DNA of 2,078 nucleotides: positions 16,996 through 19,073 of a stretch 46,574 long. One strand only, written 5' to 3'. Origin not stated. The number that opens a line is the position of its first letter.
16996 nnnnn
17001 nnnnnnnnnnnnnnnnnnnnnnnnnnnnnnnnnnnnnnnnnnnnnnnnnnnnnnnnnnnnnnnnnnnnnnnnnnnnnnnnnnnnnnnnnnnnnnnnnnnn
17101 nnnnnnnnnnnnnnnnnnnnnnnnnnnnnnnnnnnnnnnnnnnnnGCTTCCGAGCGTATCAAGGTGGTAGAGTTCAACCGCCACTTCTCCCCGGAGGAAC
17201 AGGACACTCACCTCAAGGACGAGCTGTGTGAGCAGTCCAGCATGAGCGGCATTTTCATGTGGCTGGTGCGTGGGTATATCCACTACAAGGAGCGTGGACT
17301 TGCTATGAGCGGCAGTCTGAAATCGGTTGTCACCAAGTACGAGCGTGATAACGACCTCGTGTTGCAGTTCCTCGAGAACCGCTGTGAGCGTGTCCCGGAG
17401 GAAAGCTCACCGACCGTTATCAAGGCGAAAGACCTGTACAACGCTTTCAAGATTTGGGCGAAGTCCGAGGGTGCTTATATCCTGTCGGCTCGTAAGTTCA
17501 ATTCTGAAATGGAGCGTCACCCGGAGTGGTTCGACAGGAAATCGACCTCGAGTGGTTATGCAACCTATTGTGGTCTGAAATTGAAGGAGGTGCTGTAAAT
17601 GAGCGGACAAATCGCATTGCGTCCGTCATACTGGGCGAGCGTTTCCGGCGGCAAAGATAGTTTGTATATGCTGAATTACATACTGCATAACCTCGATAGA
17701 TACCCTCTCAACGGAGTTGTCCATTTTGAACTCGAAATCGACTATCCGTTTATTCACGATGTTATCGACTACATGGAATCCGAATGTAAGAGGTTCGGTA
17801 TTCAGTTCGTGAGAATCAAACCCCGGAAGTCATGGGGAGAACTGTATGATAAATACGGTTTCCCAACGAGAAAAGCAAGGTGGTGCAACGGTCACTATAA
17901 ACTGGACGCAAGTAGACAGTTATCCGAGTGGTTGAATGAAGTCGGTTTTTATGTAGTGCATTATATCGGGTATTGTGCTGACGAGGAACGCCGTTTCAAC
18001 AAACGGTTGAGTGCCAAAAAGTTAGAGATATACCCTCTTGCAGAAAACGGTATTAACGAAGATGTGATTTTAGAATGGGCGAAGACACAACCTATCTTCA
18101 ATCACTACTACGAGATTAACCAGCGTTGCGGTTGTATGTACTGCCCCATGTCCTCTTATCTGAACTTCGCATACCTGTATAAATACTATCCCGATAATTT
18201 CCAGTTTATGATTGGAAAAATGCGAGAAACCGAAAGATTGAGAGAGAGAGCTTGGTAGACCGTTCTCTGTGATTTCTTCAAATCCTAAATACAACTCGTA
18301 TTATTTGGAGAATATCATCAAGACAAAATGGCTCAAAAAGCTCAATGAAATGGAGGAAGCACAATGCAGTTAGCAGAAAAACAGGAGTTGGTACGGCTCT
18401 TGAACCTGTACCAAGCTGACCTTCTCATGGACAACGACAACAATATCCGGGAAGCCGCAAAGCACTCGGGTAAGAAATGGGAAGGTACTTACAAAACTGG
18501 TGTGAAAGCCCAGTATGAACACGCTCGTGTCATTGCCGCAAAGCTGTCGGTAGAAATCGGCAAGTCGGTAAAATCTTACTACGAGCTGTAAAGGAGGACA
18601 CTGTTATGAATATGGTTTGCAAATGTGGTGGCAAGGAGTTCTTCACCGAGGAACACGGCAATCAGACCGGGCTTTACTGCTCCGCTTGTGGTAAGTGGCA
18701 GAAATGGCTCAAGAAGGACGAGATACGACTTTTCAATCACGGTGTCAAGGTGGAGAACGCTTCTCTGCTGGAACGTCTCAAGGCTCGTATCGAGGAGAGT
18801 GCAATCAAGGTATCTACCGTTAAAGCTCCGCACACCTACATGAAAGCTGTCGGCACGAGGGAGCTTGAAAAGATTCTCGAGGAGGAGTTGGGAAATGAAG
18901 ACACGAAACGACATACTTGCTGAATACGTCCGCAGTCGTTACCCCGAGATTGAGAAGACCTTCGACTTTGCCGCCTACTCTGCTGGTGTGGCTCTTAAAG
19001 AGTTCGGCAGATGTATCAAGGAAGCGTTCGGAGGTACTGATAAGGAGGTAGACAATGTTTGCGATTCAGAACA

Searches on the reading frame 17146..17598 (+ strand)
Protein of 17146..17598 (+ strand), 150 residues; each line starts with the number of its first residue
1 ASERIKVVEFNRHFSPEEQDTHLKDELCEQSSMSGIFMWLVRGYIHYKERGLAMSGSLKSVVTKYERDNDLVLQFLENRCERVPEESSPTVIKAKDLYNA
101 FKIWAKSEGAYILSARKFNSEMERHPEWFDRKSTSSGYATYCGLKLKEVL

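Call 91: find_homologous_proteins(query=window:17146-17598:+, max_evalue=0.001)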
Query window:17146-17598:+ (150 aa): 100 proteins with E <= 0.001 among 104 candidates.
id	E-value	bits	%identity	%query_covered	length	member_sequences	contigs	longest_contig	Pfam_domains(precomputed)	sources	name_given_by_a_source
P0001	2.4e-95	334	100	100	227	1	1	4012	PF03288.23,PF01464.26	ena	-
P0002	4.4e-95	333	99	100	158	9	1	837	PF03288.23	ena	-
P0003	3.7e-77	275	85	100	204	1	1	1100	PF03288.23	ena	-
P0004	9.7e-77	273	83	100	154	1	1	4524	PF03288.23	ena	-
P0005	6.8e-75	267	83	100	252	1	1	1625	PF00005.34,PF03288.23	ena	-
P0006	1.6e-74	266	80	100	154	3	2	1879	PF03288.23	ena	-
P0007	7.7e-73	261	79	100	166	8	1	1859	PF03288.23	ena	-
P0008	1.1e-72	260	99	79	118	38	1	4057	PF03288.23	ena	-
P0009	6.7e-72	258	78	100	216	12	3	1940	PF03288.23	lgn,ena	-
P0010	1.4e-71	257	81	100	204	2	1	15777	PF03288.23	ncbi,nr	ncbi:MAG: phage/plasmid primase, P4 family [Oscillospiraceae bacterium]|nr:phage/plasmid primase, P4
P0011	1.5e-71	257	77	100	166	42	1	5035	PF03288.23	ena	-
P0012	2.3e-70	253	77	100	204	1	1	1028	PF03288.23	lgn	-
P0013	5.9e-70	251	77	100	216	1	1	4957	PF03288.23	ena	-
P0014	1.6e-69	250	76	100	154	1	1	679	PF03288.23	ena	-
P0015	3.7e-69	249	95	79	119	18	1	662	PF03288.23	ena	-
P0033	3.0e-61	223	67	100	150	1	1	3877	PF03288.23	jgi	jgi:putative DNA primase/helicase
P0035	1.5e-59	218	69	100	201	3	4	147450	-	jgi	-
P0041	2.3e-58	214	67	100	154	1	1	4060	PF03288.23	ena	-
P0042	9.2e-58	212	67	100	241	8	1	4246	PF03288.23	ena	-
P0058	7.0e-44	167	53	99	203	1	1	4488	PF03288.23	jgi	jgi:putative DNA primase/helicase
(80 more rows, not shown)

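Call 94: search_solved_structures(query=A2, max_evalue=10)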
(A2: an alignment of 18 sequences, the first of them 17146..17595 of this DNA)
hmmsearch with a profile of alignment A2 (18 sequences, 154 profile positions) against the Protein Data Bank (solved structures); distinct sequences matched with E-value up to 10: 3.
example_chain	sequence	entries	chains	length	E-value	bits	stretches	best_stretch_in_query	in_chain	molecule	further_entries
7ola_A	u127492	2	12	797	0.017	17.7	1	11-135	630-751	DNA primase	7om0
6otw_A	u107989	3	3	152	1.1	11.8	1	53-108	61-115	Hemoglobin II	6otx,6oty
2olp_A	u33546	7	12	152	1.1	11.8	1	53-108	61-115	Hemoglobin II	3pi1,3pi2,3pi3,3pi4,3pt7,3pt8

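Call 97: predict_structure(alignment_id=A2)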
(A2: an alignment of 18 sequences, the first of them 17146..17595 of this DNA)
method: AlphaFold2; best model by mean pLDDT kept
length: 150 residues; sequences in the alignment: 18
mean_pLDDT: 76.7   pTM: 0.66
mean pLDDT of the five models: 76.7, 76.2, 75.7, 71.9, 69.1
residues with pLDDT >= 90: 61; 70-90: 28; 50-70: 50; < 50: 11
segments of 3 or more residues with pLDDT < 50: 1-9
pLDDT, mean of each block of 10 residues (from residue 1): 42 57 60 54 62 67 81 95 83 95 96 93 90 89 85
secondary structure, 60 per line:
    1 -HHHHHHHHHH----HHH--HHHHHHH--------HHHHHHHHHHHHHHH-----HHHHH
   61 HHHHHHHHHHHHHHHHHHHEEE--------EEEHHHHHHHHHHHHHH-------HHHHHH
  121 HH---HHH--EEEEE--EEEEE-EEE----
elements in order: H2-11 H21-27 H36-50 H56-79 E80-82 E91-93 H94-107 H115-122 E131-135 E138-142 E144-146

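Call 99: fold_search(model_id=the predicted structure, library=pdb)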
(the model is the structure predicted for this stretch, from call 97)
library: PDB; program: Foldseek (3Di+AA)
matches with E <= 10: 418; with E <= 0.001: 0
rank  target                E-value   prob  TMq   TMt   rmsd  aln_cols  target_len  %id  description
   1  8zjr_M                2.2e-03  1.00  0.40  0.67   3.6        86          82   19  Structure of nucleosome-bound RFX5 complex (released 2025-08-13)
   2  1dp7_P                4.1e-03  1.00  0.37  0.66   3.6        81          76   17  COCRYSTAL STRUCTURE OF RFX-DBD IN COMPLEX WITH ITS COGNATE X-BOX BINDING SITE (released 2000-03-06)
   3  2qby_B                1.5e-02  0.87  0.31  0.14  10.6       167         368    9  Crystal structure of a heterodimer of Cdc6/Orc1 initiators bound to origin DNA (from S. solfataricus) (released 2007-09-11)
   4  8iqh_B                2.0e-02  0.99  0.41  0.08  10.8       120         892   16  Structure of Full-Length AsfvPrimPol in Apo-Form (released 2023-07-26)
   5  8iqh_C                4.5e-02  0.94  0.41  0.08  14.3       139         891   15  Structure of Full-Length AsfvPrimPol in Apo-Form (released 2023-07-26)
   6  8iqi_A                4.8e-02  0.92  0.42  0.08  13.7       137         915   16  Structure of Full-Length AsfvPrimPol in Complex-Form (released 2023-07-26)
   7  8iqi_C                5.1e-02  0.95  0.44  0.09  16.6       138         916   14  Structure of Full-Length AsfvPrimPol in Complex-Form (released 2023-07-26)
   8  8iqh_K                5.4e-02  0.97  0.42  0.08   9.3       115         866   16  Structure of Full-Length AsfvPrimPol in Apo-Form (released 2023-07-26)
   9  8iqi_B                6.2e-02  0.92  0.43  0.08  16.4       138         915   14  Structure of Full-Length AsfvPrimPol in Complex-Form (released 2023-07-26)
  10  8iqi_F                6.6e-02  0.91  0.39  0.07  11.1       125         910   15  Structure of Full-Length AsfvPrimPol in Complex-Form (released 2023-07-26)
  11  2v1u_A                6.6e-02  0.69  0.34  0.16   9.7       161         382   13  STRUCTURE OF THE AEROPYRUM PERNIX ORC1 PROTEIN IN COMPLEX WITH DNA (released 2007-09-18)
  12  2qby_A                9.5e-02  0.57  0.33  0.15  10.1       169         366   12  Crystal structure of a heterodimer of Cdc6/Orc1 initiators bound to origin DNA (from S. solfataricus) (released 2007-09-11)
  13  9iwa_C                1.0e-01  0.87  0.41  0.08  13.8       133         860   14  Structure of apo AsfvPrimPol with dodecamer (released 2025-12-24)
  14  8iqh_J                1.2e-01  0.92  0.41  0.08   9.4       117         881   16  Structure of Full-Length AsfvPrimPol in Apo-Form (released 2023-07-26)
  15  5aim_B                1.2e-01  0.84  0.33  0.45   5.5        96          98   12  Crystal structure of T138 central eWH domain (released 2015-06-24)
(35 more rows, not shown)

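Call 106: find_encoding_contigs(protein=P0035, flank=10000, max_places=3)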
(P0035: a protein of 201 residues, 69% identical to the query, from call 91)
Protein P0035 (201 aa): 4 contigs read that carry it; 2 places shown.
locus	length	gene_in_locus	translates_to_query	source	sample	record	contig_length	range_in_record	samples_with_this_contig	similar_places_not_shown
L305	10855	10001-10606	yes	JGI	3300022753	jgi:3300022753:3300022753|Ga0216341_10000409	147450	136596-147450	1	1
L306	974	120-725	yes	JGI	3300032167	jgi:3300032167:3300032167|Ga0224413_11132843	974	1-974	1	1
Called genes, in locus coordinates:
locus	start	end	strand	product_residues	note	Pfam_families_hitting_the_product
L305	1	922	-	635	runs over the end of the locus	PF16126:DUF4838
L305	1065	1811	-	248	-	PF01048:PNP_UDP_1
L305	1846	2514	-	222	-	PF01791:DeoC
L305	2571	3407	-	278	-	PF02311:AraC_binding, PF07883:Cupin_2, PF00165:HTH_AraC (faint), PF12833:HTH_18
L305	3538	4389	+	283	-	PF01261:AP_endonuc_2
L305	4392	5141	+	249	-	PF01261:AP_endonuc_2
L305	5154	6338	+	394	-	PF01408:GFO_IDH_MocA, PF22725:GFO_IDH_MocA_C3, PF02894:GFO_IDH_MocA_C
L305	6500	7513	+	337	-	PF01408:GFO_IDH_MocA, PF03447:NAD_binding_3 (weak), PF02894:GFO_IDH_MocA_C, PF22725:GFO_IDH_MocA_C3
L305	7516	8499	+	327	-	PF01408:GFO_IDH_MocA, PF02894:GFO_IDH_MocA_C, PF22725:GFO_IDH_MocA_C3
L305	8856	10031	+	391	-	PF05987:DUF898, PF20403:DUF6693, PF05987:DUF898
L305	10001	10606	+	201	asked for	-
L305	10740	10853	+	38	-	?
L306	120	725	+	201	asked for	-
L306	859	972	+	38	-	?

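Call 107: find_encoding_contigs(protein=P0058, flank=10000, max_places=3)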
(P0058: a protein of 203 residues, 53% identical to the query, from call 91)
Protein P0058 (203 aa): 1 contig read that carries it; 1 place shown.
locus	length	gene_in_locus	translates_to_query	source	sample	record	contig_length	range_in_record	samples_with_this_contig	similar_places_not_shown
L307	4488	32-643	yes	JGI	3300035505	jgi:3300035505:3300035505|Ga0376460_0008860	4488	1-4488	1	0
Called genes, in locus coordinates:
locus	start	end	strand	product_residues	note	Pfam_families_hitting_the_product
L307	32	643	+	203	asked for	PF03288:Pox_D5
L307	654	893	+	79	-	-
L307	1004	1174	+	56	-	-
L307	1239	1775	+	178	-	-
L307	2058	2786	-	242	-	PF01580:FtsK_SpoIIIE, PF20703:nSTAND1 (weak), PF01580:FtsK_SpoIIIE (weak)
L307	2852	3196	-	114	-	-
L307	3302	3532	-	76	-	-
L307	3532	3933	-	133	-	-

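Call 112: find_encoding_contigs(protein=P0042, flank=6000, max_places=2)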
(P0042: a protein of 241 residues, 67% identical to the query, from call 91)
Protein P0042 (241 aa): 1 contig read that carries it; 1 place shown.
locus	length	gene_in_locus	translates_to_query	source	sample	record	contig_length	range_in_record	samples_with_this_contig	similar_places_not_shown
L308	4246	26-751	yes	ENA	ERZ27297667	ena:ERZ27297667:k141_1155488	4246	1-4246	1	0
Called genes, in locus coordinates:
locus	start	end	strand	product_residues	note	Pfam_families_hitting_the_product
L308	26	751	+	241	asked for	PF03288:Pox_D5 (weak)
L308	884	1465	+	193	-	PF16677:GP3_package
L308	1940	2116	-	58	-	-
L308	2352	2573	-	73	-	-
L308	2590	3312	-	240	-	PF17338:GP88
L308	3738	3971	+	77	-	-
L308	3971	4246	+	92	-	?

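Call 113: find_encoding_contigs(protein=P0033, flank=6000, max_places=2)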
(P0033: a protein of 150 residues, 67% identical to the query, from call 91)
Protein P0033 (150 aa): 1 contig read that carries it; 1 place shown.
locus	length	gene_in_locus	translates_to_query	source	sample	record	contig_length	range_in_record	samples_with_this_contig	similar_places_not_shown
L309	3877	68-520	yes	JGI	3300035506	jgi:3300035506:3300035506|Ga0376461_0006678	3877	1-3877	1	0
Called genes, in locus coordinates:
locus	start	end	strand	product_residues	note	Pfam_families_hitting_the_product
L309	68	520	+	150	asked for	PF03288:Pox_D5 (weak)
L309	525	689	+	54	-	-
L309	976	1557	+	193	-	-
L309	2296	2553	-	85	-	PF13443:HTH_26 (weak)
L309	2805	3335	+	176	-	PF07275:ArdA (weak)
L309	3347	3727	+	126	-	-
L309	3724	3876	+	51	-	?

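Call 114: find_encoding_contigs(protein=P0041, flank=6000, max_places=2)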
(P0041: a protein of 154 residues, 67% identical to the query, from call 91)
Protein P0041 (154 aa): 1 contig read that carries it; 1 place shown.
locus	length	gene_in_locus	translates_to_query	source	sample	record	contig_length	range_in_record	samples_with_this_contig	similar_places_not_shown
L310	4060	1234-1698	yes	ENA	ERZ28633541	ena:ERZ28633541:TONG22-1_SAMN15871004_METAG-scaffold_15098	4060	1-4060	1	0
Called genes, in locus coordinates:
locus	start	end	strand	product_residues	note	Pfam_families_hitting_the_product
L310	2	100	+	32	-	?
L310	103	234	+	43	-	-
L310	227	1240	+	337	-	-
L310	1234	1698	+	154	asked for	PF03288:Pox_D5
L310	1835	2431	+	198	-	PF16677:GP3_package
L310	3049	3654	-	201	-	PF17338:GP88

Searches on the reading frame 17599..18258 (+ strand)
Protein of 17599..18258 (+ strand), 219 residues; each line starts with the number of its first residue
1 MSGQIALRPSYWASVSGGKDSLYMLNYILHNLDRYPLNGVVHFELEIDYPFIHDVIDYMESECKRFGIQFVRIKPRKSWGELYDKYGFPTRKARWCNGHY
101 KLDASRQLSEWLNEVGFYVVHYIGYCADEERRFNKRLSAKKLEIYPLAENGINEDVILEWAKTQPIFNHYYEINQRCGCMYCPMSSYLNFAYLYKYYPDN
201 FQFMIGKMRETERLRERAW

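Call 19: search_protein_families(library=phrogs, proteins=[window:17599-18258:+])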
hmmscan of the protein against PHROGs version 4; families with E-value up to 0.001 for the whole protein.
window:17599-18258:+ (219 aa): 3 families
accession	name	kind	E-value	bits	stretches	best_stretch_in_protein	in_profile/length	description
phrog_424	-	moron, auxiliary metabolic gene and host takeover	1e-36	127.9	1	10-213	162-370/460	phosphoadenosine phosphosulfate reductase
phrog_15238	-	unknown function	2.3e-09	38.5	1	8-82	11-85/215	-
phrog_28782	-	unknown function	4.5e-08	34.4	1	119-205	8-91/154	-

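Call 49: search_protein_families(library=pfam, proteins=[window:17599-18258:+], max_evalue=0.01)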
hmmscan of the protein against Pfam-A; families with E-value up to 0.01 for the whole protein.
window:17599-18258:+ (219 aa): 1 family
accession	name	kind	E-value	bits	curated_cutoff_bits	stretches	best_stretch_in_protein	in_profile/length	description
PF01507.26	PAPS_reduct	-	3.3e-05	24.4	22.5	1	12-110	3-98/175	Phosphoadenosine phosphosulfate reductase domain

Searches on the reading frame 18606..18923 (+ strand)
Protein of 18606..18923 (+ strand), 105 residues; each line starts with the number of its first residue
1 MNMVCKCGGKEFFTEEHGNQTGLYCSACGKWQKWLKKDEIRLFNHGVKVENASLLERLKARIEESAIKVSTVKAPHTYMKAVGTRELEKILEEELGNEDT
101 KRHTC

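Call 19: search_protein_families(library=phrogs, proteins=[window:18606-18923:+])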
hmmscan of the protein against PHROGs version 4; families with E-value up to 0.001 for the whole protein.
window:18606-18923:+ (105 aa): 0 families

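Call 38: search_protein_families(library=pfam, proteins=[window:18606-18923:+], max_evalue=0.1)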
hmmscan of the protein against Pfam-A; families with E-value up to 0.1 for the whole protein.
window:18606-18923:+ (105 aa): 3 families
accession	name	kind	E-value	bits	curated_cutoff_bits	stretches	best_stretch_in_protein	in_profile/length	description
PF07141.16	Phage_term_sma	-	0.0024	18.2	22.8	1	20-97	38-112/174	Putative bacteriophage terminase small subunit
PF22247.2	Diox-like_N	-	0.046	14.3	27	1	46-75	5-34/60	Catechol 2,3-dioxygenase-like N-terminal domain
PF18658.7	zf-C2H2_12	-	0.062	13.4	27.3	0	11-41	7-37/64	Spin-doc zinc-finger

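Call 72: search_protein_families(library=ncbifam, proteins=[window:18606-18923:+], max_evalue=0.05)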
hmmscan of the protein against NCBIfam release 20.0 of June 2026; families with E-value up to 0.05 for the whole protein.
window:18606-18923:+ (105 aa): 1 family
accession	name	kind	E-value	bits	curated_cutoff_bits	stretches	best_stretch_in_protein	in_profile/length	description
NF047912.1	ECs_2282_CxxC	subfamily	0.024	14.5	37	1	6-30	7-35/60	ECs_2282 family putative zinc-binding protein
